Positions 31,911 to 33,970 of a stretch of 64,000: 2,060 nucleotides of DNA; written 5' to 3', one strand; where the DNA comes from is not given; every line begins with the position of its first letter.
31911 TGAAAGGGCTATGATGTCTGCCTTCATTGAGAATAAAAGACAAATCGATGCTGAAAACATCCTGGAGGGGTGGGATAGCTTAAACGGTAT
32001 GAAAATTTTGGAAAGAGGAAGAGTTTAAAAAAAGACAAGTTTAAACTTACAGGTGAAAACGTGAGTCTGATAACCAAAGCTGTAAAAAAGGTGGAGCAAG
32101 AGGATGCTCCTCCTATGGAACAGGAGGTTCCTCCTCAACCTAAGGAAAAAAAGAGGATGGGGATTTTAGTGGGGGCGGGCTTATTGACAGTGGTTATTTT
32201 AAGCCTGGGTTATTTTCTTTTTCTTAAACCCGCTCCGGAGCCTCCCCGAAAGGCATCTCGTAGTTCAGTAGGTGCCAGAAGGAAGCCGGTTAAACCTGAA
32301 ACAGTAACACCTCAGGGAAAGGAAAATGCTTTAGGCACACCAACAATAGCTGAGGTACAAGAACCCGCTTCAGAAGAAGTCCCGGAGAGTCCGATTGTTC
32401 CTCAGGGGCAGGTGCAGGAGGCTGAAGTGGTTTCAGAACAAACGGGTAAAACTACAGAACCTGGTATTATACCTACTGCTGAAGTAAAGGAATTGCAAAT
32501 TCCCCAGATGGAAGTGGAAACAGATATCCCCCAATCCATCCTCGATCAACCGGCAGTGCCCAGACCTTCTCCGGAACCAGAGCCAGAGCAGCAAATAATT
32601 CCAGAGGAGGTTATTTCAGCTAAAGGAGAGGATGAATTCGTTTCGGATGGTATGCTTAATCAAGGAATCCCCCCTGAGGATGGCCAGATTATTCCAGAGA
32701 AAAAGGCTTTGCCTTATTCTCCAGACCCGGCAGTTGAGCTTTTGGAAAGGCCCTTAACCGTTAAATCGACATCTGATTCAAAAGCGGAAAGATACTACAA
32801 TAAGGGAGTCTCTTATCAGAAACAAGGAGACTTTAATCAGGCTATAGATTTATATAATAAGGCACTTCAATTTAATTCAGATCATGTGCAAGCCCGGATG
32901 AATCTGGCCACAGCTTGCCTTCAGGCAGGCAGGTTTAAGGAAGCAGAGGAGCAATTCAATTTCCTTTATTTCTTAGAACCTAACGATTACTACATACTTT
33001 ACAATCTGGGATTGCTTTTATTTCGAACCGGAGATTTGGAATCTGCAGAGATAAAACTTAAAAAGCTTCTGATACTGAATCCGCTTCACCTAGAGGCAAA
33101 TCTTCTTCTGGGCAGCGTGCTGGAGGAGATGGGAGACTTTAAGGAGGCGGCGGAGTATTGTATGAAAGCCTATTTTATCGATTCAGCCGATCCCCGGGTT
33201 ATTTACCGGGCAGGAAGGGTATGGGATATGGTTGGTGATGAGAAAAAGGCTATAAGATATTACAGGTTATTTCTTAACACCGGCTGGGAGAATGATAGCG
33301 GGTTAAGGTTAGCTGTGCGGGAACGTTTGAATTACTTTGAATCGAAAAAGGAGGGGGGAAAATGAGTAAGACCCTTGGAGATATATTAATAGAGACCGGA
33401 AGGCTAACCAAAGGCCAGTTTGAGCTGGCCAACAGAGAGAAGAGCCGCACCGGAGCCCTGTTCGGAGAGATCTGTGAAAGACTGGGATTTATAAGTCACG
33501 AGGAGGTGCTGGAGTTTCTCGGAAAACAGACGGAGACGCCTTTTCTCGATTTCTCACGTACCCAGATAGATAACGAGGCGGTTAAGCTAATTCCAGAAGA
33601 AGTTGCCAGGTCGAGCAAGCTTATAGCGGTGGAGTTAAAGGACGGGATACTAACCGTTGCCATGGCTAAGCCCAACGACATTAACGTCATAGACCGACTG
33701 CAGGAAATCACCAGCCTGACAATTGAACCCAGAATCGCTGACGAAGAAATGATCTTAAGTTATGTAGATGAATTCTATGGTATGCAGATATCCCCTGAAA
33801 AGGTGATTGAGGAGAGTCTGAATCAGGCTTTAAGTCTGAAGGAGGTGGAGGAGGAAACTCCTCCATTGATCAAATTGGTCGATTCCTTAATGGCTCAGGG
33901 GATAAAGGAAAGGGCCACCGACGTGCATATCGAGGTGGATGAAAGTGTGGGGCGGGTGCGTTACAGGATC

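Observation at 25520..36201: Complete MSHA-type type IV pilus cluster with pilins placed upstream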

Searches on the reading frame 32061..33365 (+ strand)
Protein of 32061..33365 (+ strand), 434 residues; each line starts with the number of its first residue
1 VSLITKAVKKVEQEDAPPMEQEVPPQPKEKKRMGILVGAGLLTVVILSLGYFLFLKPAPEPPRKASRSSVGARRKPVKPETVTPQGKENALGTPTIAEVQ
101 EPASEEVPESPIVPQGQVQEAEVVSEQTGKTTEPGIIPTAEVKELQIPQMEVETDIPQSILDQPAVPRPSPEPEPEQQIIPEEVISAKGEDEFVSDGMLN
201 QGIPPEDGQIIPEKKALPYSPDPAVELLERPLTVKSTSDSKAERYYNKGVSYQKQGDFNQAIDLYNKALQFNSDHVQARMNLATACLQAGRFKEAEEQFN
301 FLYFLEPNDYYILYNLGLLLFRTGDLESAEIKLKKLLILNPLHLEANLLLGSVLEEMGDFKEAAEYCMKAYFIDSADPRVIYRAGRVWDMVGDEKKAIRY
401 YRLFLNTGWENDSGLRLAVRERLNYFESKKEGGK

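Call 4: search_protein_families(library=pfam, proteins=[window:32061-33365:+], max_evalue=0.01)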
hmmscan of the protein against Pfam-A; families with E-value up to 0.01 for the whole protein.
window:32061-33365:+ (434 aa): 26 families (the best 25 are shown)
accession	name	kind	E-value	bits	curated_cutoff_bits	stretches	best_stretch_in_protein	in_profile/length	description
PF13432.12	TPR_16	-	2.5e-23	82.6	32.7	3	246-300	1-55/65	Tetratricopeptide repeat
PF07719.23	TPR_2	-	7.9e-23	79.1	27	2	242-275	1-34/34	Tetratricopeptide repeat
PF00515.34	TPR_1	-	1.8e-21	75.4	27.8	1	242-275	1-34/34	Tetratricopeptide repeat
PF13181.12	TPR_8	-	7.7e-18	63.5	25.7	2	242-275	1-34/34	Tetratricopeptide repeat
PF14559.12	TPR_19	-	1e-15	58.2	25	2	254-298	3-47/68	Tetratricopeptide repeat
PF13428.12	TPR_14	-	2.4e-15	55.9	23.5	1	277-317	2-42/44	Tetratricopeptide repeat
PF13424.12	TPR_12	-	5.3e-15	55.8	30.1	1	245-300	6-69/77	Tetratricopeptide repeat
PF12895.13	ANAPC3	-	1.2e-13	51.5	27.2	2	224-297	8-77/82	Anaphase-promoting complex, cyclosome, subunit 3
PF13431.12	TPR_17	-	1.2e-13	50.5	24.4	0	306-330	9-33/34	Tetratricopeptide repeat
PF24575.1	TPR_Slam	-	1.4e-10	42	35.2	1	246-299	51-104/104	Surface lipoprotein assembly modifier, N-terminal TPR repeats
PF13371.12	TPR_9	-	1.2e-09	38.4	35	0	303-341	22-60/73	Tetratricopeptide repeat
PF13414.12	TPR_11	-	8e-09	35.5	26.8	1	252-288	4-40/42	TPR repeat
PF13176.12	TPR_7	-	5.1e-08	32.8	27.9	0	246-269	3-26/36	Tetratricopeptide repeat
PF13174.12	TPR_6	-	6.1e-08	33.3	26.3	0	245-269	3-27/33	Tetratricopeptide repeat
PF07721.20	TPR_4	-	9.7e-08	32.4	27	0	277-298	2-23/26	Tetratricopeptide repeat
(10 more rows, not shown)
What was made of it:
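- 32061..33365 (+): TPR protein with an N-terminal TM segment and a Pro/Glu-rich linker (MshN-like). Multiple TPR Pfam families (call 4).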

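Call 5: search_protein_families(library=ncbifam, proteins=[window:32061-33365:+], max_evalue=0.01)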
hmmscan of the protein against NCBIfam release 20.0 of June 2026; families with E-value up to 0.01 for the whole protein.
window:32061-33365:+ (434 aa): 31 families (the best 25 are shown)
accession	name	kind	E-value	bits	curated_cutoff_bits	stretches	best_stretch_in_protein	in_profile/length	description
NF040959.1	MamA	equivalog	4.3e-20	72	200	2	306-401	67-162/204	magnetosome protein MamA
TIGR02917.1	PEP_TPR_lipo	equivalog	1.1e-16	60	312.2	1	238-402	461-625/899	XrtA/PEP-CTERM system TPR-repeat protein PrsT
TIGR02521.1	type_IV_pilW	equivalog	1.1e-14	54.6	154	1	237-420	25-211/234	type IV pilus biogenesis/stability protein PilW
TIGR02552.1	LcrH_SycD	equivalog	5.4e-14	52.1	104.8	2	313-407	21-115/136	SycD/LcrH family type III secretion system chaperone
NF047507.1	TPR_BatC_Lepto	exception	3e-13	49.7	175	1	223-282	76-136/214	TPR repeat-containing protein BatC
NF052415.1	T3SS_chap_SctY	equivalog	6.2e-10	39.5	70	2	254-298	18-62/106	type III secretion apparatus assembly chaperone SctY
NF002725.1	PRK02603.1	equivalog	1.7e-09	37.9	143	1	224-296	54-126/173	photosystem I assembly protein Ycf3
NF033762.1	social_mot_Tgl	equivalog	4.3e-08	32.8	225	1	259-366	83-192/252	social motility TPR repeat lipoprotein Tgl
NF047371.1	FlcA_CTERM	equivalog_domain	7.4e-08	31.3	300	1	249-337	445-534/646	periplasmic flagellar collar protein FlcA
NF008520.0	PRK11447.1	equivalog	3.3e-06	25.2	858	1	242-332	461-551/1157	cellulose synthase complex outer membrane protein BcsC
NF033758.1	gliding_GltE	equivalog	5.4e-06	25.6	225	1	239-398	82-242/411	adventurous gliding motility TPR repeat lipoprotein GltE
TIGR02795.1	tol_pal_ybgF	equivalog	1.5e-05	25.5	90.1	0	243-334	3-100/119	tol-pal system protein YbgF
NF008391.2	PRK11189.1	equivalog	1.7e-05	24.5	250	1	241-311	98-168/297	lipoprotein NlpI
NF053607.1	CHU_0125_OmpA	equivalog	1.9e-05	23.4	620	1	243-336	20-113/639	CHU_0125 family OmpA-like outer membrane integrity protein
NF033920.0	C39_PA2778_fam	equivalog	2e-05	24.1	150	1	241-335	155-249/255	PA2778 family cysteine peptidase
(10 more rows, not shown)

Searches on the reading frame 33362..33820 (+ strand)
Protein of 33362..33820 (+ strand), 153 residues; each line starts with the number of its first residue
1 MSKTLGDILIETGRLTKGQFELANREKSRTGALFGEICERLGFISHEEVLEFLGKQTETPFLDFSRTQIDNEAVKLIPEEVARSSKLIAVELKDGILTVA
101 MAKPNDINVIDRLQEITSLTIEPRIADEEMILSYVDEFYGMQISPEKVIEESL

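Call 50: search_solved_structures(query=window:33362-33820:+, max_evalue=0.01, show_alignments=2)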
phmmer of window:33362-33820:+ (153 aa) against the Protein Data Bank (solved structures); distinct sequences matched with E-value up to 0.01: 15.
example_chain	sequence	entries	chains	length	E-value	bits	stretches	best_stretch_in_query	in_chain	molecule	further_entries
6f8l_G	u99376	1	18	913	2.5e-20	76.7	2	3-132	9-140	Type IV pilus assembly protein PilF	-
5htl_A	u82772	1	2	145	9.7e-18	68.3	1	2-139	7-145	MSHA biogenesis protein MshE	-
6olj_C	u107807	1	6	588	1.6e-15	61.1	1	3-144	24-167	Type IV pilus biogenesis ATPase PilB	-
5tsg_B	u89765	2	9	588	1.6e-15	61.1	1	3-144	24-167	Type IV pilus biogenesis ATPase PilB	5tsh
5zfr_A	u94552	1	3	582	3.8e-15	59.9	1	3-146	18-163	Type IV pilus biogenesis ATPase PilB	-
3jc8_Ba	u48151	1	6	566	8e-14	55.6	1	1-141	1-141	Type IV-A pilus assembly ATPase PilB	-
9g1w_A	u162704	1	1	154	2.8e-09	40.9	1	3-130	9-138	Type IV pilus assembly ATPase PilB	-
6ejf_G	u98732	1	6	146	3.5e-05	27.7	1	2-139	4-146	Type IV pilus assembly protein PilF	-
7lko_B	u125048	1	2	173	4.7e-05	27.2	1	59-138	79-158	Pilus biogenesis protein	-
7lkm_A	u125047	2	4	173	0.00032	24.5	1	61-138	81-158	Pilus biogenesis protein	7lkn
6ejf_J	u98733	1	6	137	0.0081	20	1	4-109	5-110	Type IV pilus assembly protein PilF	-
8pdk_A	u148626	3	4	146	0.0096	19.8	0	4-109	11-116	c-di-GMP binding domain of the ATPase enzyme PilF | ATP-binding motif-containing protein pilF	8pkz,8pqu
9gl5_A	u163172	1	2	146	0.0097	19.7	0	4-109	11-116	ATP-binding motif-containing protein pilF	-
8pfa_A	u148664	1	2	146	0.0098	19.7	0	4-109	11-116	c-di-GMP binding domain of the ATPase enzyme PilF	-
8pe0_A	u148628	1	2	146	0.0099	19.7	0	4-109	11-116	c-di-GMP binding domain of the ATPase enzyme PilF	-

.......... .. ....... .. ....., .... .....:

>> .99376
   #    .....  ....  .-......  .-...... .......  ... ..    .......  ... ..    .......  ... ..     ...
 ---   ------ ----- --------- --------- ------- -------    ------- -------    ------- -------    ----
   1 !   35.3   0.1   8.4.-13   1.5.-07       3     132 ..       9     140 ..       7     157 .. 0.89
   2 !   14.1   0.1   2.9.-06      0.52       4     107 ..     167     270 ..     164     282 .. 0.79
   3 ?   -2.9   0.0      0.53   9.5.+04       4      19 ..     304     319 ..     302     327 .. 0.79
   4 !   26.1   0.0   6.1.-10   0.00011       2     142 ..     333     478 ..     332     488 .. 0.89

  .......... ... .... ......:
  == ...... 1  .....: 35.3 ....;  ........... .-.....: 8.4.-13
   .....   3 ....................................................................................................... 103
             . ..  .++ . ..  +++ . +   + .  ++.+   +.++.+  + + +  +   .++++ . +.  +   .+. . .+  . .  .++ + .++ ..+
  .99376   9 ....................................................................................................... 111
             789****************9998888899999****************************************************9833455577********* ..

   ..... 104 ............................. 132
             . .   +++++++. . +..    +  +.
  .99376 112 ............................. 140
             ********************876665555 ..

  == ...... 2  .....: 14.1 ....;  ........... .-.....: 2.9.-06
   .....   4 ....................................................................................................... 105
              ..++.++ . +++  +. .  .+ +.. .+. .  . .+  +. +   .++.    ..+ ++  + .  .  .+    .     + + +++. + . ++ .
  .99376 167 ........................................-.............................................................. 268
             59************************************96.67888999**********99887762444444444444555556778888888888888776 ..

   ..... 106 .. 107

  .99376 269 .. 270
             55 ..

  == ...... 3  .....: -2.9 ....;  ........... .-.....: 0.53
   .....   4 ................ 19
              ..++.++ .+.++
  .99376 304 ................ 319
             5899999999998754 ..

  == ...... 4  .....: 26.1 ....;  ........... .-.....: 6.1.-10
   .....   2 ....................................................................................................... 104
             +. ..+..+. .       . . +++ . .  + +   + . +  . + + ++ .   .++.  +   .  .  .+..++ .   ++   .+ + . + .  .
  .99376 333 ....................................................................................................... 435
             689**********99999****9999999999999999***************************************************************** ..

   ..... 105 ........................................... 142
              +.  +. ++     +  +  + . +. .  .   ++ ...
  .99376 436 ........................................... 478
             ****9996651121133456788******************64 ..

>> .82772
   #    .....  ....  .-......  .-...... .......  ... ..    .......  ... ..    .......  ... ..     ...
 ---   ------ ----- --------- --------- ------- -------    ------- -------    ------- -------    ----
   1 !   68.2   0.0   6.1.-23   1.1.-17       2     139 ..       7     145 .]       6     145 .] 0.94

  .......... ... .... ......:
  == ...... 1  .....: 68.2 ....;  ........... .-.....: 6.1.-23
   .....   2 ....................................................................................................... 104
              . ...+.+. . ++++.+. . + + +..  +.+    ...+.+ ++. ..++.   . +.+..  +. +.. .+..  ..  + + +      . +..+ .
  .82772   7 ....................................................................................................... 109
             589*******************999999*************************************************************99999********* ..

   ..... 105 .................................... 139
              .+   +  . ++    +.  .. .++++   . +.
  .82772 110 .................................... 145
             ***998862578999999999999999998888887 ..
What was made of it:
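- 33362..35002 (+): Extension ATPase of the GspE/PilB/MshE family with an N-terminal MshEN domain. N-terminal domain scores 68 bits against V. cholerae MshEN 5htl (call 50).
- On MSH-class type IV filament: 68 bits against V. cholerae MshEN 5htl (call 50).
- The ATPase carries an MshEN N-terminal domain that scores 68 bits against V. cholerae MshE 5htl: call 50.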
